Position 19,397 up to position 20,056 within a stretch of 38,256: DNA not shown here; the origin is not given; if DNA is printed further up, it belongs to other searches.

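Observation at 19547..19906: GYD-domain protein of unknown function embedded inside the riboswitch-controlled thiamin salvage operon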

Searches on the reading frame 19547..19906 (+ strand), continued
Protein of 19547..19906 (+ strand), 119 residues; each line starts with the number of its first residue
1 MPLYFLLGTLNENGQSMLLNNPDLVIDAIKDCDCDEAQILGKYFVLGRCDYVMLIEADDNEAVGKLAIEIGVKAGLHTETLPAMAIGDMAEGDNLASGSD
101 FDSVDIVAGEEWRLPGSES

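Call 47: find_homologous_proteins(query=P0130, max_evalue=1e-10)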
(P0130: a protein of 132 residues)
Query P0130 (132 aa): 81 proteins with E <= 1e-10 among 181 candidates.
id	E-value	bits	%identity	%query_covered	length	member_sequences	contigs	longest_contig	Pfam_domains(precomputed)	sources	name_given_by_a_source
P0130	2.1e-79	282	100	100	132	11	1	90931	PF08734.18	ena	-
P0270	1.9e-51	192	72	100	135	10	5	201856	PF08734.18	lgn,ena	-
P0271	2.4e-51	192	72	98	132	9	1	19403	PF08734.18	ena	-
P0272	5.0e-51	191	72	97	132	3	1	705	PF08734.18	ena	-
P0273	9.1e-49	183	72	100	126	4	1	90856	PF08734.18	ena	-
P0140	2.8e-44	169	86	70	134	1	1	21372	PF08734.18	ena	-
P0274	1.7e-42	163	66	100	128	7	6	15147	PF08734.18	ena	-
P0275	2.8e-42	162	66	99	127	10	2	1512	PF08734.18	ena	-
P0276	3.1e-42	162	67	97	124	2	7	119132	PF08734.18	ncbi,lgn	-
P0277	7.7e-42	161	66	99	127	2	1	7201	PF08734.18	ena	-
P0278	8.7e-42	161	66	100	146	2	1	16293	PF08734.18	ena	-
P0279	1.2e-41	160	66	100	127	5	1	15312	PF08734.18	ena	-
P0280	1.3e-41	160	65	99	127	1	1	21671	PF08734.18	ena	-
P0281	2.0e-41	159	65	99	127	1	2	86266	PF08734.18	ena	-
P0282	2.9e-41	159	65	100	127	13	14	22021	PF08734.18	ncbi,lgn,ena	-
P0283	4.3e-41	158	66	97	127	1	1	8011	PF08734.18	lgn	-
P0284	5.7e-41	158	64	100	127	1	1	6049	PF08734.18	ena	-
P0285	7.2e-41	158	65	100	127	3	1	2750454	PF08734.18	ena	-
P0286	8.9e-41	157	64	100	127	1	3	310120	PF08734.18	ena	-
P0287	1.4e-40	157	64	97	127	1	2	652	PF08734.18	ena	-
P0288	1.9e-40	156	63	100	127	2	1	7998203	PF08734.18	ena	-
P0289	2.5e-40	156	64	97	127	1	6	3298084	PF08734.18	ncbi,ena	-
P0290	2.6e-40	156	63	100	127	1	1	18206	PF08734.18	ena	-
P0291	3.2e-40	156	64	100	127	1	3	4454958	PF08734.18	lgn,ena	-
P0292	4.6e-40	155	64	100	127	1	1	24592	PF08734.18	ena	-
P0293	4.8e-40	155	63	100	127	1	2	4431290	PF08734.18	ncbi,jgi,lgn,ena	-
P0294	4.8e-40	155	63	100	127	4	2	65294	PF08734.18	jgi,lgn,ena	-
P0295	5.5e-40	155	64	100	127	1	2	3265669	PF08734.18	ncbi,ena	-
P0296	2.3e-39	153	62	100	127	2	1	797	PF08734.18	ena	-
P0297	2.6e-39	153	62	100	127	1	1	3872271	PF08734.18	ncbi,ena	-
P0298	4.1e-39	152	61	100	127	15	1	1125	PF08734.18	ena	-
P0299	5.0e-39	152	63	100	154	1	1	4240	PF08734.18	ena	-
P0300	5.8e-39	152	63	99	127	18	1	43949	PF08734.18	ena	-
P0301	7.1e-39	151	63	98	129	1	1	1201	PF08734.18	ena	-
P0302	9.6e-39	151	63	98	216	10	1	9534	PF08734.18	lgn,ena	-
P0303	1.5e-38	150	62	100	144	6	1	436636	PF08734.18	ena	-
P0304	1.8e-38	150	65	97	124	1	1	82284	PF08734.18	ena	-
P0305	5.2e-38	148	60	100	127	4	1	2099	PF08734.18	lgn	-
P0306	6.4e-38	148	63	97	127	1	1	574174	PF08734.18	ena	-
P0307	7.0e-38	148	61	100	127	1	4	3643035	PF08734.18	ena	-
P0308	1.3e-37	147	62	97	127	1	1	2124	PF08734.18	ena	-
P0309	1.4e-37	147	61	100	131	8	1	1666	PF08734.18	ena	-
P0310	1.5e-37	147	61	100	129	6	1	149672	PF08734.18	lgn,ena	-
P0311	2.8e-37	146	60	97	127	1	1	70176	PF08734.18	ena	-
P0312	3.9e-37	146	61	97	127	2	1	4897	PF08734.18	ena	-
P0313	5.4e-37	145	60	97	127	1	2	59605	PF08734.18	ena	-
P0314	5.5e-37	145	60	97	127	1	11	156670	PF08734.18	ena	-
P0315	6.0e-37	145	60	100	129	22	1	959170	PF08734.18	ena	-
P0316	6.9e-37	145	58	100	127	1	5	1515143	PF08734.18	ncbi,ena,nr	ncbi:MAG: GYD domain-containing protein [Dehalococcoidia bacterium]|nr:GYD domain-containing protein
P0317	7.7e-37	145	61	100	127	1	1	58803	PF08734.18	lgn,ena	-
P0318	1.1e-36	144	60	97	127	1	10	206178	PF08734.18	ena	-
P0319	1.1e-36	144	59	99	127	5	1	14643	PF08734.18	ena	-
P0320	1.5e-36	144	59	100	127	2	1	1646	PF08734.18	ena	-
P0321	1.5e-36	144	58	100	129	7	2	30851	PF08734.18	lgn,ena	-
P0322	1.6e-36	144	60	100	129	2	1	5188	PF08734.18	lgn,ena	-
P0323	1.7e-36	144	58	100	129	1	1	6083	PF08734.18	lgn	-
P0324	2.1e-36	143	62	97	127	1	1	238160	PF08734.18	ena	-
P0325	2.2e-36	143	59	97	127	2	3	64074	PF08734.18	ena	-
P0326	3.7e-36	142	59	97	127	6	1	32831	PF08734.18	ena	-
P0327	3.9e-36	142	59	97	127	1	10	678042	PF08734.18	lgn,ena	-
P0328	5.3e-36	142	62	96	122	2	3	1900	PF08734.18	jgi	jgi:uncharacterized protein with GYD domain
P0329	5.4e-36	142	59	97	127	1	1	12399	PF08734.18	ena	-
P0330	8.5e-36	141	56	100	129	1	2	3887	PF08734.18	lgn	-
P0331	1.8e-35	140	59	97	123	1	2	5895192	PF08734.18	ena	-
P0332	2.7e-35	140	60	100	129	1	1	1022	PF08734.18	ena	-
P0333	3.8e-35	139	59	97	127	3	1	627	PF08734.18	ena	-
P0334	6.4e-35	138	57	100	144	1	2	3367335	PF08734.18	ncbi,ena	-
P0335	1.2e-34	138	58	96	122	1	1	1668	PF08734.18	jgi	jgi:uncharacterized protein with GYD domain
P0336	1.7e-34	137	59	96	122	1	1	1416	PF08734.18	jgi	jgi:uncharacterized protein with GYD domain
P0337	7.5e-34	135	58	100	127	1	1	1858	PF08734.18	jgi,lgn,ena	-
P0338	8.9e-34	135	74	68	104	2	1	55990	PF08734.18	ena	-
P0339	1.8e-33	134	59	97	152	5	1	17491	PF08734.18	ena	-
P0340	2.6e-33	133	65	85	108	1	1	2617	PF08734.18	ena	-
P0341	2.5e-32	130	63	88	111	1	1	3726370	PF08734.18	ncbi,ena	-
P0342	5.3e-30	123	59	88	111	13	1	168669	PF08734.18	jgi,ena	jgi:uncharacterized protein with GYD domain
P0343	1.2e-29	121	58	88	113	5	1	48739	PF08734.18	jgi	-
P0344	1.5e-28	118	59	88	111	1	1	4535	PF08734.18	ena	-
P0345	2.2e-28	117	59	88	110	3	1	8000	PF08734.18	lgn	-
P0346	9.3e-24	102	44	97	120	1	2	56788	PF08734.18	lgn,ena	-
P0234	7.1e-16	77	72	45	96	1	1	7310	PF08734.18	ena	-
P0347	4.8e-14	71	60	42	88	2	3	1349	PF08734.18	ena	-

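Call 49: find_encoding_contigs(protein=P0288, flank=6000, max_places=2)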
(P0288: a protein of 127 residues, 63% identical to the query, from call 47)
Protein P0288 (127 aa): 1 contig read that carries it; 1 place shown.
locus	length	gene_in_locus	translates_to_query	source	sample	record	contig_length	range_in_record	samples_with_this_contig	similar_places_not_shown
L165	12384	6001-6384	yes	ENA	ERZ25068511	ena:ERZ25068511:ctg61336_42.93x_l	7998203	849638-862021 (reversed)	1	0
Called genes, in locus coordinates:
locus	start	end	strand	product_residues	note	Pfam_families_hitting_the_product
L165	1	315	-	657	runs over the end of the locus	PF00496:SBP_bac_5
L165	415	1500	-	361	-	PF00528:BPD_transp_1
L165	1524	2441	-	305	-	PF19300:BPD_transp_1_N, PF00528:BPD_transp_1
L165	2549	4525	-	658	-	PF00496:SBP_bac_5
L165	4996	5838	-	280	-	PF00296:Bac_luciferase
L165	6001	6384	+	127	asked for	PF08734:GYD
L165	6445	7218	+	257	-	PF08543:Phos_pyr_kin, PF00294:PfkB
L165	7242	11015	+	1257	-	PF00133:tRNA-synt_1, PF09334:tRNA-synt_1g (faint), PF08264:Anticodon_1, PF19302:DUF5915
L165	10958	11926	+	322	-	PF01149:Fapy_DNA_glyco, PF06831:H2TH, PF06827:zf-FPG_IleRS (weak)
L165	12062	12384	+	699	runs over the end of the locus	PF00701:DHDPS, PF04476:4HFCP_synth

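Call 50: find_encoding_contigs(protein=P0331, flank=6000, max_places=2)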
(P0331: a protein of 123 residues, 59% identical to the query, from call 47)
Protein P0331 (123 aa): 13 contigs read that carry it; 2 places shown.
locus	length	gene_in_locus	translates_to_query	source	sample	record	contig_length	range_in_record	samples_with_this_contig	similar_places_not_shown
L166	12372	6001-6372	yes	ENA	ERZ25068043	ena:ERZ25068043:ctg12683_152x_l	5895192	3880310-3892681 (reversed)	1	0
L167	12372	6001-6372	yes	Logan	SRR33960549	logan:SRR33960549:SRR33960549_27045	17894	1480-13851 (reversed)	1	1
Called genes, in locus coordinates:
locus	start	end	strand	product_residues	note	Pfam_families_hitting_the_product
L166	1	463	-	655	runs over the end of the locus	PF00496:SBP_bac_5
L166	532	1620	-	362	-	PF00528:BPD_transp_1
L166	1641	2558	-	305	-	PF19300:BPD_transp_1_N, PF00528:BPD_transp_1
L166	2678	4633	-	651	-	PF00496:SBP_bac_5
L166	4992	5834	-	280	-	PF00296:Bac_luciferase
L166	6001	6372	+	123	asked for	PF08734:GYD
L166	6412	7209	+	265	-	PF08543:Phos_pyr_kin, PF00294:PfkB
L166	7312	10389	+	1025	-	PF00133:tRNA-synt_1, PF09334:tRNA-synt_1g (faint), PF08264:Anticodon_1, PF19302:DUF5915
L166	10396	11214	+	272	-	PF01149:Fapy_DNA_glyco, PF06831:H2TH, PF06827:zf-FPG_IleRS (weak)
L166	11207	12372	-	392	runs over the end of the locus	PF07690:MFS_1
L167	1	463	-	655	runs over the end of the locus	PF00496:SBP_bac_5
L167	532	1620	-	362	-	PF00528:BPD_transp_1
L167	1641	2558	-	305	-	PF19300:BPD_transp_1_N, PF00528:BPD_transp_1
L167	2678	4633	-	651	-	PF00496:SBP_bac_5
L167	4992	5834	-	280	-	PF00296:Bac_luciferase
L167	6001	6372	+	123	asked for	PF08734:GYD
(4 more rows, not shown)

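Call 51: find_encoding_contigs(protein=P0346, flank=6000, max_places=2)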
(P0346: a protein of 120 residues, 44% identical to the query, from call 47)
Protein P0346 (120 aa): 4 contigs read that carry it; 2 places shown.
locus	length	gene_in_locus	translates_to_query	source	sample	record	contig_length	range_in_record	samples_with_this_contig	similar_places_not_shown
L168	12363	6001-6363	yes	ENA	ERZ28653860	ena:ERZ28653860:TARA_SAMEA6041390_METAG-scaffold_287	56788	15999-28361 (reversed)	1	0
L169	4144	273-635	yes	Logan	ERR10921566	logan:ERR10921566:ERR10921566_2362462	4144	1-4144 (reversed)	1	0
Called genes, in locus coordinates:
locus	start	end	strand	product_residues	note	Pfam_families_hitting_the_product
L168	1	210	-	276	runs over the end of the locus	PF00181:Ribosomal_L2_N, PF03947:Ribosomal_L2_C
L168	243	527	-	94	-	PF00276:Ribosomal_L23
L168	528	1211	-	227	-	PF00573:Ribosomal_L4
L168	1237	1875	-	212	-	PF00297:Ribosomal_L3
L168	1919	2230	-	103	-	PF00338:Ribosomal_S10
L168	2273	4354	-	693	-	PF00009:GTP_EFTU, PF22042:EF-G_D2, PF03144:GTP_EFTU_D2, PF14492:EFG_III, PF16658:RF3_C (weak), PF03764:EFG_IV, PF00679:EFG_C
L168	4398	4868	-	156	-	PF00177:Ribosomal_S7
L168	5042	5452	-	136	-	PF00164:Ribosom_S12_S23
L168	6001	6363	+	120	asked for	PF08734:GYD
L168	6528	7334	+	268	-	PF08543:Phos_pyr_kin, PF00294:PfkB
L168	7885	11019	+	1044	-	PF00133:tRNA-synt_1, PF09334:tRNA-synt_1g (faint), PF08264:Anticodon_1, PF19302:DUF5915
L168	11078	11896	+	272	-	PF01149:Fapy_DNA_glyco, PF06831:H2TH, PF06827:zf-FPG_IleRS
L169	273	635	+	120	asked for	PF08734:GYD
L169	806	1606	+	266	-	PF08543:Phos_pyr_kin, PF00294:PfkB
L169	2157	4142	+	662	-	?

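Call 58: find_homologous_proteins(query=P0146, max_evalue=1e-8)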
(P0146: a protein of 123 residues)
Query P0146 (123 aa): 645 proteins with E <= 1e-8 among 746 candidates; the best 120 are listed.
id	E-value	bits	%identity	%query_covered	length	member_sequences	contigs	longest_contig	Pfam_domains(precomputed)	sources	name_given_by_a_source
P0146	1.1e-72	260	100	100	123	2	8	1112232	PF08734.18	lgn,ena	-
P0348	5.0e-57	209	82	99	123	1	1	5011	PF08734.18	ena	-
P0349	6.0e-39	151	66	89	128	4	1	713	PF08734.18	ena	-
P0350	5.4e-36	141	67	79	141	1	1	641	PF08734.18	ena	-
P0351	7.7e-36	141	63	88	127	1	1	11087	PF08734.18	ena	-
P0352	1.2e-35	140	64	87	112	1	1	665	PF08734.18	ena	-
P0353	1.3e-35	140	66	81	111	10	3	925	PF08734.18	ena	-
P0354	4.1e-35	139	64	88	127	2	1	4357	PF08734.18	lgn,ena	-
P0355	1.5e-34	137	65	88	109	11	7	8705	PF08734.18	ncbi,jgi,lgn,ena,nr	ncbi:MAG: GYD domain-containing protein [Dehalococcoidia bacterium]|nr:GYD domain-containing protein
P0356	1.7e-34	137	62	88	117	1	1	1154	PF08734.18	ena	-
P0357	2.6e-34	136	69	79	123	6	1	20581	PF08734.18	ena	-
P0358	5.4e-34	135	65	80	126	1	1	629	PF08734.18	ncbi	-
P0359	1.8e-33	133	73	73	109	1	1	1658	PF08734.18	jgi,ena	-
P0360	1.9e-33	133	61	86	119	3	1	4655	PF08734.18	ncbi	ncbi:MAG: GYD domain-containing protein [Dehalococcoidia bacterium]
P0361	1.9e-33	133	64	80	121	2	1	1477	PF08734.18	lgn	-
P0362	2.5e-33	133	62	91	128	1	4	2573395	PF08734.18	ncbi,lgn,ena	-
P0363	2.5e-33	133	65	80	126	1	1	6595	PF08734.18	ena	-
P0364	2.5e-33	133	67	76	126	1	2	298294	PF08734.18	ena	-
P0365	2.6e-33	133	62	86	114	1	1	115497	PF08734.18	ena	-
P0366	2.7e-33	133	67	78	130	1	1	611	PF08734.18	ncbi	-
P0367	2.8e-33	133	70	72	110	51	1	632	PF08734.18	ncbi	-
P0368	3.2e-33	133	59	96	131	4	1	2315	PF08734.18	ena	-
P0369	3.4e-33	132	64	92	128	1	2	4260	PF08734.18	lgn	-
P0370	3.7e-33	132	59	91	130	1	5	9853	PF08734.18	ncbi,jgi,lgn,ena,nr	ncbi:MAG: GYD domain-containing protein [Dehalococcoidia bacterium]|jgi:uncharacterized protein with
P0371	4.3e-33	132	60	88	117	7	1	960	PF08734.18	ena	-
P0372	4.8e-33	132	67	78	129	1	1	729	PF08734.18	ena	-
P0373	5.2e-33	132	65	79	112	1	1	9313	PF08734.18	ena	-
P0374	5.6e-33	132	68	74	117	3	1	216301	PF08734.18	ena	-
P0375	9.0e-33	131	71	73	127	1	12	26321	PF08734.18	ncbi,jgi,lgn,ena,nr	ncbi:MAG: GYD domain-containing protein [Chloroflexi bacterium]|nr:GYD domain-containing protein [Ch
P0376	9.7e-33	131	70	73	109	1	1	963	PF08734.18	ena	-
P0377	1.0e-32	131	63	85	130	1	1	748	PF08734.18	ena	-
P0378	1.0e-32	131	61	93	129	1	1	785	PF08734.18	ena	-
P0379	1.0e-32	131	68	76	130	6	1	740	PF08734.18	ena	-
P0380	1.1e-32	131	67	76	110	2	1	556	PF08734.18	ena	-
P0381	1.1e-32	131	70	73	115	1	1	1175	PF08734.18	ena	-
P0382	1.2e-32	131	60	88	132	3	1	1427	PF08734.18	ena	-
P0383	1.4e-32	130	63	85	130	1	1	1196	PF08734.18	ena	-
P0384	1.5e-32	130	61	81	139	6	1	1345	PF08734.18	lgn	-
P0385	1.7e-32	130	60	88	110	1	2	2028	PF08734.18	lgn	-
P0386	1.8e-32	130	68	78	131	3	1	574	PF08734.18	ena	-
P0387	2.3e-32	130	65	80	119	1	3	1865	PF08734.18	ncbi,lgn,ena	-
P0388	2.3e-32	130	68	78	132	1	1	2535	PF08734.18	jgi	jgi:uncharacterized protein with GYD domain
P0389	2.3e-32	130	63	91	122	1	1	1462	PF08734.18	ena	-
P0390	2.3e-32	130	59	96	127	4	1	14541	PF08734.18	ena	-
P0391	3.3e-32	129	66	78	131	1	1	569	PF08734.18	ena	-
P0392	3.4e-32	129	70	76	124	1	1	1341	PF08734.18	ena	-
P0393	3.7e-32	129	69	76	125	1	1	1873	PF08734.18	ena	-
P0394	3.9e-32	129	66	76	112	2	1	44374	PF08734.18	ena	-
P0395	4.2e-32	129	61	88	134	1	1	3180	PF08734.18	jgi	jgi:uncharacterized protein with GYD domain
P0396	4.7e-32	129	64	80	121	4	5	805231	PF08734.18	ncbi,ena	-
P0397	4.9e-32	129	60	88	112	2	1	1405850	PF08734.18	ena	-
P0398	5.3e-32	129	66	78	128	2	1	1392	PF08734.18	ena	-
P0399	5.5e-32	129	59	92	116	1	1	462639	PF08734.18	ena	-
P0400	5.6e-32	128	60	89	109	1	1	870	PF08734.18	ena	-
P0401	5.7e-32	128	68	76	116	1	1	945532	PF08734.18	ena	-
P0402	6.3e-32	128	59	91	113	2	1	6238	PF08734.18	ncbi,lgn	-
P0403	6.5e-32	128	59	87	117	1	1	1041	PF08734.18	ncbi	-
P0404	6.6e-32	128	62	88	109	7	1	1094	PF08734.18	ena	-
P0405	7.4e-32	128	64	79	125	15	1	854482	PF08734.18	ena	-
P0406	8.1e-32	128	64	85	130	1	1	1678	PF08734.18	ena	-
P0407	8.2e-32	128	69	78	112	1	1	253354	PF08734.18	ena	-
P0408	1.0e-31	128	73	73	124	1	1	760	PF08734.18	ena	-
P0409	1.2e-31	127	69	72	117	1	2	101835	PF08734.18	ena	-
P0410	1.2e-31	127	61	89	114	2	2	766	PF08734.18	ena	-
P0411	1.4e-31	127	67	76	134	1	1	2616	PF08734.18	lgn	-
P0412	1.4e-31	127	67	80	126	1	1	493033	PF08734.18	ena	-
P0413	1.7e-31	127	67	75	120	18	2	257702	PF08734.18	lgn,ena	-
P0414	1.8e-31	127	61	93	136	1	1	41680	PF08734.18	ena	-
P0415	2.1e-31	127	65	75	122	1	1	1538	PF08734.18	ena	-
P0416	2.3e-31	126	69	73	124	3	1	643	PF08734.18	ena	-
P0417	2.5e-31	126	66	76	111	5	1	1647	PF08734.18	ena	-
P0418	2.7e-31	126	62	82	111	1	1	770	PF08734.18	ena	-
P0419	2.8e-31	126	68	76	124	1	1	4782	PF08734.18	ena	-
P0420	3.0e-31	126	70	72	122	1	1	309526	PF08734.18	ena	-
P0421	3.7e-31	126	59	96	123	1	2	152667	PF08734.18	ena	-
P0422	3.8e-31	126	59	87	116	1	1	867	PF08734.18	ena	-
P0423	4.0e-31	126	67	72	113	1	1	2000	PF08734.18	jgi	jgi:uncharacterized protein with GYD domain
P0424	4.3e-31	126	70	72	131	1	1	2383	PF08734.18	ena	-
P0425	4.5e-31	126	58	94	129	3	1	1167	PF08734.18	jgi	jgi:uncharacterized protein with GYD domain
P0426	5.3e-31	125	69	73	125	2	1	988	PF08734.18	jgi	-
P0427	5.7e-31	125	70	73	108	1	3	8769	PF08734.18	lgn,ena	-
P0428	5.8e-31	125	63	80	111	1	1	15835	PF08734.18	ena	-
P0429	6.0e-31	125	64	80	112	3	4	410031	PF08734.18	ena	-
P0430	6.7e-31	125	62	79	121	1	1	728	PF08734.18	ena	-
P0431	6.9e-31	125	58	97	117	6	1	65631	PF08734.18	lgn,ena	-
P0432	7.1e-31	125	60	88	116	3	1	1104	PF08734.18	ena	-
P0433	7.5e-31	125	61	88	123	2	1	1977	PF08734.18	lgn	-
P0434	7.9e-31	125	62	73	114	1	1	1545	PF08734.18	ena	-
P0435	8.4e-31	125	65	76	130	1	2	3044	PF08734.18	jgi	jgi:uncharacterized protein with GYD domain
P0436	1.0e-30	124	68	73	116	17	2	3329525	PF08734.18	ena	-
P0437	1.0e-30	124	63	87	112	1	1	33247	PF08734.18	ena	-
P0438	1.0e-30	124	64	72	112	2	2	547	PF08734.18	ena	-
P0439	1.1e-30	124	65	78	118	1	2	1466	PF08734.18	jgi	jgi:uncharacterized protein with GYD domain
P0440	1.1e-30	124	62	79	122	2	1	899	PF08734.18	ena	-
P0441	1.1e-30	124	67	73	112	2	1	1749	PF08734.18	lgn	-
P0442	1.1e-30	124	55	91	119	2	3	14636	PF08734.18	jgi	-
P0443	1.5e-30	124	60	89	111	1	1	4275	PF08734.18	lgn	-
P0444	1.6e-30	124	61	86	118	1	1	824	PF08734.18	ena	-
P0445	1.9e-30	124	65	72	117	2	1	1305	PF08734.18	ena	-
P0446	2.2e-30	123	68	71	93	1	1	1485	PF08734.18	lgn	-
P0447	2.3e-30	123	63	73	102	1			PF08734.18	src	-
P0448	2.5e-30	123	60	78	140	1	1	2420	PF08734.18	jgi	jgi:uncharacterized protein with GYD domain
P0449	2.5e-30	123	60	90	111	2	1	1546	PF08734.18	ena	-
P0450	2.6e-30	123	63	79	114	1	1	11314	PF08734.18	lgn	-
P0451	2.8e-30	123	64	78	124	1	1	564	PF08734.18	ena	-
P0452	2.8e-30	123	67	73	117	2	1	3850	PF08734.18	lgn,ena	-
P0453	3.2e-30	123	63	75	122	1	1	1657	PF08734.18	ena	-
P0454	3.3e-30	123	58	97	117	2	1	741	PF08734.18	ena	-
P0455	3.4e-30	123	60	88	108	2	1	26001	PF08734.18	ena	-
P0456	3.4e-30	123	66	78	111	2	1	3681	PF08734.18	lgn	-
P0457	4.0e-30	123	69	72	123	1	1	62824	PF08734.18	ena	-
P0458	4.2e-30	122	65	75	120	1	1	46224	PF08734.18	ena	-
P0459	4.3e-30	122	62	83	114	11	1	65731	PF08734.18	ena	-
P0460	4.6e-30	122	61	79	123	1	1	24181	PF08734.18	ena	-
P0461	4.7e-30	122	65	75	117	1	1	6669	PF08734.18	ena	-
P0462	4.7e-30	122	56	93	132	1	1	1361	PF08734.18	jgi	jgi:uncharacterized protein with GYD domain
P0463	5.0e-30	122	55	97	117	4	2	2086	PF08734.18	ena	-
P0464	5.1e-30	122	65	74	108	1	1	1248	PF08734.18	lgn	-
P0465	5.4e-30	122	65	75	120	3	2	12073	PF08734.18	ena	-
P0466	5.7e-30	122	65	76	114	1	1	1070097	PF08734.18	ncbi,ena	-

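Call 59: find_encoding_contigs(protein=P0146, flank=6000, max_places=2)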
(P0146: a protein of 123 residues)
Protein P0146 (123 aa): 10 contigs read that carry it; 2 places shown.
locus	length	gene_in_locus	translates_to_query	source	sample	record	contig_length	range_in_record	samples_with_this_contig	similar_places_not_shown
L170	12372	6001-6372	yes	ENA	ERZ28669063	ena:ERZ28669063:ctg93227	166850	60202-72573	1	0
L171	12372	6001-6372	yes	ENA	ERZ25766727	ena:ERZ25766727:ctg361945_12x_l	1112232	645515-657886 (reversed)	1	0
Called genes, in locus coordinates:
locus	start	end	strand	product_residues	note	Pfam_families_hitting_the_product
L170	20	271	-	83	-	PF01527:HTH_Tnp_1, PF13518:HTH_28 (weak)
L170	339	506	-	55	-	-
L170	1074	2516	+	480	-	PF09861:Lar_N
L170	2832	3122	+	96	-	-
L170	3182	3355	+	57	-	-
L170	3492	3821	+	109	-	-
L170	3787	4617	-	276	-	-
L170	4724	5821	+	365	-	PF01180:DHO_dh, PF01070:FMN_dh (faint)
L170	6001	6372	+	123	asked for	PF08734:GYD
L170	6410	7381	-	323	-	PF00294:PfkB, PF08543:Phos_pyr_kin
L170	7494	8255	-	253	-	PF03328:HpcH_HpaI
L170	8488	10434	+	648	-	-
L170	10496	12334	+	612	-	PF20736:Glyco_hydro127M (faint)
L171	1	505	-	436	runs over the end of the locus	PF00069:Pkinase, PF01163:RIO1 (weak)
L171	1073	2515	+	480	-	PF09861:Lar_N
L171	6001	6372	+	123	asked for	PF08734:GYD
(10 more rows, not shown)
